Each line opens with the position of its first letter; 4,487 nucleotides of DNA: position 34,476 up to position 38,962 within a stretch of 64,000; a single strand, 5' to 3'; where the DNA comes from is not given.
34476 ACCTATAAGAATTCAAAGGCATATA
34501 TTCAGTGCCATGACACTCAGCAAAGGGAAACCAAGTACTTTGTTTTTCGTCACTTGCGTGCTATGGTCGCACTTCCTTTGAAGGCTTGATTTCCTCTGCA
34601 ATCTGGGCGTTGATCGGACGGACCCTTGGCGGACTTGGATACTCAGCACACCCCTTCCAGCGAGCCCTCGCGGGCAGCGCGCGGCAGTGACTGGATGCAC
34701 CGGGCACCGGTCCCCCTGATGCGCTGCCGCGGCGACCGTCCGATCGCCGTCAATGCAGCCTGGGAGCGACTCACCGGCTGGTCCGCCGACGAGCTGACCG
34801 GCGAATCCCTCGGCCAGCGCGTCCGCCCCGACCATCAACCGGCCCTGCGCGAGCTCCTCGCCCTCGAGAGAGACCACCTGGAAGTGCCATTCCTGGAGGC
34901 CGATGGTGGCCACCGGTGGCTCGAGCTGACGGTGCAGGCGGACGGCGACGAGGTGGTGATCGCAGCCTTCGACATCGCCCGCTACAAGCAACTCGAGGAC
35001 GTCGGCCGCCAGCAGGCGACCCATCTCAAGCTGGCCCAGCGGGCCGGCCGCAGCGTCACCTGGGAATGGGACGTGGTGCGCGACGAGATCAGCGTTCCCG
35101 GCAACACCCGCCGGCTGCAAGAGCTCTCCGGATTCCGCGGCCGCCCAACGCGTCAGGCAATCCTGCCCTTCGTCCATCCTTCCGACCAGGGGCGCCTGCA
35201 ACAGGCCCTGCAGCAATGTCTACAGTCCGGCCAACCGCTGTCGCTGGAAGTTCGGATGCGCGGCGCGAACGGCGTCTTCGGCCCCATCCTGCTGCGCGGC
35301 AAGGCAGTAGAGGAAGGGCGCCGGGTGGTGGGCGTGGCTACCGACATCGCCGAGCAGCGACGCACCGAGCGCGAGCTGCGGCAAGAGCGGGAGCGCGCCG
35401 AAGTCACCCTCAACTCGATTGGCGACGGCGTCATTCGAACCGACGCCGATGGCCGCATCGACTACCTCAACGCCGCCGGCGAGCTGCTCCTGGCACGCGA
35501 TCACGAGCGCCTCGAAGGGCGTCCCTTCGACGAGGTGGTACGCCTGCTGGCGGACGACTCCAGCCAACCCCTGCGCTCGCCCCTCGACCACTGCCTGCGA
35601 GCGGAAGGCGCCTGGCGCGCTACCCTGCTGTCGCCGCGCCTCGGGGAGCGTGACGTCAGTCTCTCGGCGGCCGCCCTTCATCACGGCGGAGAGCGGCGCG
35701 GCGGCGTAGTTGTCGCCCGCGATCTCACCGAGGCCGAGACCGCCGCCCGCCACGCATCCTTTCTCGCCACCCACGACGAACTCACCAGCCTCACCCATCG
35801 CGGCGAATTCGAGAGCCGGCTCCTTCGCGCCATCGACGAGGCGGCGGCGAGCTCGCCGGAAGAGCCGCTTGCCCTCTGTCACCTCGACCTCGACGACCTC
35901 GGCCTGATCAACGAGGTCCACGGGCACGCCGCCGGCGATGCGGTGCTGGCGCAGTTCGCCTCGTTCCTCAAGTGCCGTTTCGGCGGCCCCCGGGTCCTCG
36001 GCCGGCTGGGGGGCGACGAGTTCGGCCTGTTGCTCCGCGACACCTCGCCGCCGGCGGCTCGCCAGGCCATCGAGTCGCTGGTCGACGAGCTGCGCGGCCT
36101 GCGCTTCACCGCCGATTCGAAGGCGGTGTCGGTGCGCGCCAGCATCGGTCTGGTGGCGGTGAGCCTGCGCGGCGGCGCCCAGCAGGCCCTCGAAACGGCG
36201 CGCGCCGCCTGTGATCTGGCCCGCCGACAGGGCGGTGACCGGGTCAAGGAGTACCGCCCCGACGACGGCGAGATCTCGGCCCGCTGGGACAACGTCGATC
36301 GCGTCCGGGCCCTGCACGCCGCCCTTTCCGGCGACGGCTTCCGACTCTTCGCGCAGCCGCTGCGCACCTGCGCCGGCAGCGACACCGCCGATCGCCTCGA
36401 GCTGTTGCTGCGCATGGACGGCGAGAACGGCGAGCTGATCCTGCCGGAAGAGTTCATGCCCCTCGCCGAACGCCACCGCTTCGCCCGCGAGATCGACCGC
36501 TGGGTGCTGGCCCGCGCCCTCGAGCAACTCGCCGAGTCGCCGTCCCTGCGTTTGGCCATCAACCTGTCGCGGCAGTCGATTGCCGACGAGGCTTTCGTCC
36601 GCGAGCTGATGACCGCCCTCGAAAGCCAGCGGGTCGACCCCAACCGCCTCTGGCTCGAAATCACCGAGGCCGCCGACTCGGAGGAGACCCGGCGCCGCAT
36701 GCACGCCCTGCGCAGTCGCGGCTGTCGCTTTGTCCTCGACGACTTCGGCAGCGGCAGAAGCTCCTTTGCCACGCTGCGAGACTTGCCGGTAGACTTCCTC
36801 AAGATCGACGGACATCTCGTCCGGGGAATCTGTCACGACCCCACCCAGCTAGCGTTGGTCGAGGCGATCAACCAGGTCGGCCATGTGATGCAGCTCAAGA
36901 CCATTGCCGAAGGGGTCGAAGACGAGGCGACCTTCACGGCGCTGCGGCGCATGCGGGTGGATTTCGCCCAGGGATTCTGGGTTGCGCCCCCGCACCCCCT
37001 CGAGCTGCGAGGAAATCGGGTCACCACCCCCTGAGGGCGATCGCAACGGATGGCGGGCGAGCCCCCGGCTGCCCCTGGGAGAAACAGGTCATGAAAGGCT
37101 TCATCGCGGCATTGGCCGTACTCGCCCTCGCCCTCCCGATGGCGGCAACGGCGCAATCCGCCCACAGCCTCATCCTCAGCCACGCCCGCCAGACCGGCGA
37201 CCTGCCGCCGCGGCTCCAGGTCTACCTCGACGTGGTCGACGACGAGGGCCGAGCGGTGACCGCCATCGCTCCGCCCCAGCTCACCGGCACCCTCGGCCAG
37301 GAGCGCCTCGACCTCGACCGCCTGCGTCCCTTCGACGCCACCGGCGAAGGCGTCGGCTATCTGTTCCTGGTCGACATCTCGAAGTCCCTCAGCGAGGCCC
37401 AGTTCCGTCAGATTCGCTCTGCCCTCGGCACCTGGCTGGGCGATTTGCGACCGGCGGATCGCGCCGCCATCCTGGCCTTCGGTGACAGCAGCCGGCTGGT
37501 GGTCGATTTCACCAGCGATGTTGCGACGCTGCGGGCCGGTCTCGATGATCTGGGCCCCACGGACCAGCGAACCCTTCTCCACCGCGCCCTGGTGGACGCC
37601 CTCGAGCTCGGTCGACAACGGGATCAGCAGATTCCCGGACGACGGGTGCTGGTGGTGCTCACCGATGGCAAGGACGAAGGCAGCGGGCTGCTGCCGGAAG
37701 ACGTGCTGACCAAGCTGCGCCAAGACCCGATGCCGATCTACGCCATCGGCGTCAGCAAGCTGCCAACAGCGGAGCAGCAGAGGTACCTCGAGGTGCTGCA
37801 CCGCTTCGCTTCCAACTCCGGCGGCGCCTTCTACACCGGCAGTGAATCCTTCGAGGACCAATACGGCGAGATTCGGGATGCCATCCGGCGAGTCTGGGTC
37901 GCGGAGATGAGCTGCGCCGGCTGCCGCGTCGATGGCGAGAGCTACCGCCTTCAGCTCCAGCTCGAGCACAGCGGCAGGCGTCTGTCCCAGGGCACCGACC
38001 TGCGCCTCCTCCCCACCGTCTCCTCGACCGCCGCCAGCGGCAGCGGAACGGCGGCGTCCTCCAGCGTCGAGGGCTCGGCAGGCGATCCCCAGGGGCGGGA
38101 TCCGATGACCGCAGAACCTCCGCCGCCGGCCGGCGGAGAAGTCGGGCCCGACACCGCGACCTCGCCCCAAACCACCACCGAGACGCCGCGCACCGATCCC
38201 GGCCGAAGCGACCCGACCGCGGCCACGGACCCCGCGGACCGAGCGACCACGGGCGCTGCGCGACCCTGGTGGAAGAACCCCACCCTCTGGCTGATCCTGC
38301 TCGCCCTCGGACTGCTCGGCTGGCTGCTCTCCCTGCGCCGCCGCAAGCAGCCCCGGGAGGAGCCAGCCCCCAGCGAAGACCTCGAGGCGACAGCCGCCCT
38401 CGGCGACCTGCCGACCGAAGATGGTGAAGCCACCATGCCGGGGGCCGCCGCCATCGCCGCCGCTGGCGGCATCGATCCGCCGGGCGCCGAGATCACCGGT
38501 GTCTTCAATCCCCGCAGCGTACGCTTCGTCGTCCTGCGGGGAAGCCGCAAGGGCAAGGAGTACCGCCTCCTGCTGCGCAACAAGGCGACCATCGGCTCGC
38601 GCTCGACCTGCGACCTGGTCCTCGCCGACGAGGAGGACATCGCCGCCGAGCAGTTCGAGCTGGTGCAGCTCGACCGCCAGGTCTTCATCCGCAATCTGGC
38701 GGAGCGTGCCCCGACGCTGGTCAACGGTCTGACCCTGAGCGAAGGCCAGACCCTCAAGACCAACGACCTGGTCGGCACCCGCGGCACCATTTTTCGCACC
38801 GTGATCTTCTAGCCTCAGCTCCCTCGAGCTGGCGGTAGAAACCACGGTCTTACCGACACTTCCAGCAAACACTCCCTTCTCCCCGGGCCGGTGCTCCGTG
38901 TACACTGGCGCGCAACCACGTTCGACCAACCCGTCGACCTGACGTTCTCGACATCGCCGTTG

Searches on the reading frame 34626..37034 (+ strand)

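Call 34: search_protein_families(library=pfam, proteins=[window:34626-37034:+], max_evalue=0.00001)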
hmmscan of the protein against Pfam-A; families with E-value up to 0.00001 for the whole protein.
window:34626-37034:+ (802 aa): 7 families
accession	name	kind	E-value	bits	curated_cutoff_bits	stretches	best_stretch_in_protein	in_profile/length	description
PF00563.25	EAL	-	8.3e-62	209.1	31.3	1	561-789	2-236/236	EAL domain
PF00990.26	GGDEF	-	1.3e-23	83.9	23.8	1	381-538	1-160/161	Diguanylate cyclase, GGDEF domain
PF08448.16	PAS_4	-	4.3e-23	82.1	23.1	1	262-371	1-109/110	PAS fold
PF08447.18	PAS_3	-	4.2e-17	62.6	25.6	1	176-236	23-87/89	PAS fold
PF00989.32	PAS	-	2.9e-14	53.5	22.6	0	42-104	26-94/113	PAS fold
PF13426.13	PAS_9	-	5.7e-13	49.5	27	0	267-369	2-103/103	PAS domain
PF13188.13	PAS_8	-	1.7e-08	34.5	21.8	0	27-75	10-55/65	PAS domain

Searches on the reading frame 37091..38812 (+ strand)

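Call 34: search_protein_families(library=pfam, proteins=[window:37091-38812:+], max_evalue=0.00001)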
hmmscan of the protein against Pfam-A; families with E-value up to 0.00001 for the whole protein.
window:37091-38812:+ (573 aa): 4 families
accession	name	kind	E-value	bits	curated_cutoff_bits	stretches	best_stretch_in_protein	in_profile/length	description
PF00092.34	VWA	-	7.5e-17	62.5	23.8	1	92-255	4-166/174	von Willebrand factor type A domain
PF13519.12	VWA_2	-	2.5e-11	44.6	27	1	91-193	2-106/107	von Willebrand factor type A domain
PF16697.10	Yop-YscD_cpl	-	5.8e-11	43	33.2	1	481-560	2-80/94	Inner membrane component of T3SS, cytoplasmic domain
PF00498.31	FHA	-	3.8e-06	27.7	20.7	0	500-561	2-64/67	FHA domain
